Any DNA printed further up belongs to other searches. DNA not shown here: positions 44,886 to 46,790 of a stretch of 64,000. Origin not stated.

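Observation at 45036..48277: Tandem paralog pair of giant PTPS-related membrane proteins with conserved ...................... N-terminal block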

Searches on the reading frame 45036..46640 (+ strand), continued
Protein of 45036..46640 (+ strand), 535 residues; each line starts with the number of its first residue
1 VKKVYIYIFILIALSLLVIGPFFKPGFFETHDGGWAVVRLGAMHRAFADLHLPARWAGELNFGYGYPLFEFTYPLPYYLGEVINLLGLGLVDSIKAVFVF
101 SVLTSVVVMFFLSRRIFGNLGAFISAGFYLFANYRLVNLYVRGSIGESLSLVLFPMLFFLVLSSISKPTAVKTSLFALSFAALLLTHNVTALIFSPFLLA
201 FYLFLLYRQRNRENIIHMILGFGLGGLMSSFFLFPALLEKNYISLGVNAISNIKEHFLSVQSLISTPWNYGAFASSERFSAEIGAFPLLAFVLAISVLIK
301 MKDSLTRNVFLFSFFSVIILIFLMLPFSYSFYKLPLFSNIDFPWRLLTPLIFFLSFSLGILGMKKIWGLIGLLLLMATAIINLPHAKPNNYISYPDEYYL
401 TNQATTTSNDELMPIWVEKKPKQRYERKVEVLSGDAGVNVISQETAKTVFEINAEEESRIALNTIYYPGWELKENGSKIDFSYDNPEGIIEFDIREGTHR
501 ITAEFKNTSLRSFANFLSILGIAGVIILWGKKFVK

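Call 45: find_encoding_contigs(protein=P0241, flank=6000, max_places=3)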
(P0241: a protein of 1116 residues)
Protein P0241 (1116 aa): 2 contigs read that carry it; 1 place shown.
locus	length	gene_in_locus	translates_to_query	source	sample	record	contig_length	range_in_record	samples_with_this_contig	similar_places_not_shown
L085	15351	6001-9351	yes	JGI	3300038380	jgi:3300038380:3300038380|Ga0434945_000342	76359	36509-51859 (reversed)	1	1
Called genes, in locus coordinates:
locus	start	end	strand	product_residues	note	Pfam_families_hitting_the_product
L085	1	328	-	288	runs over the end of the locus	-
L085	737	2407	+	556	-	-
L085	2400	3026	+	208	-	PF00702:Hydrolase, PF13419:HAD_2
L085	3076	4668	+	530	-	PF13231:PMT_2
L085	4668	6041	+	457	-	PF13231:PMT_2 (weak)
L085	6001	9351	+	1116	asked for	PF10131:PTPS_related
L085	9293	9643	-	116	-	PF09685:MamF_MmsF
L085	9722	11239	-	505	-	-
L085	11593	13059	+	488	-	PF01943:Polysacc_synt, PF13440:Polysacc_synt_3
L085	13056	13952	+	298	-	PF00535:Glycos_transf_2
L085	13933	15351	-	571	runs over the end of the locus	-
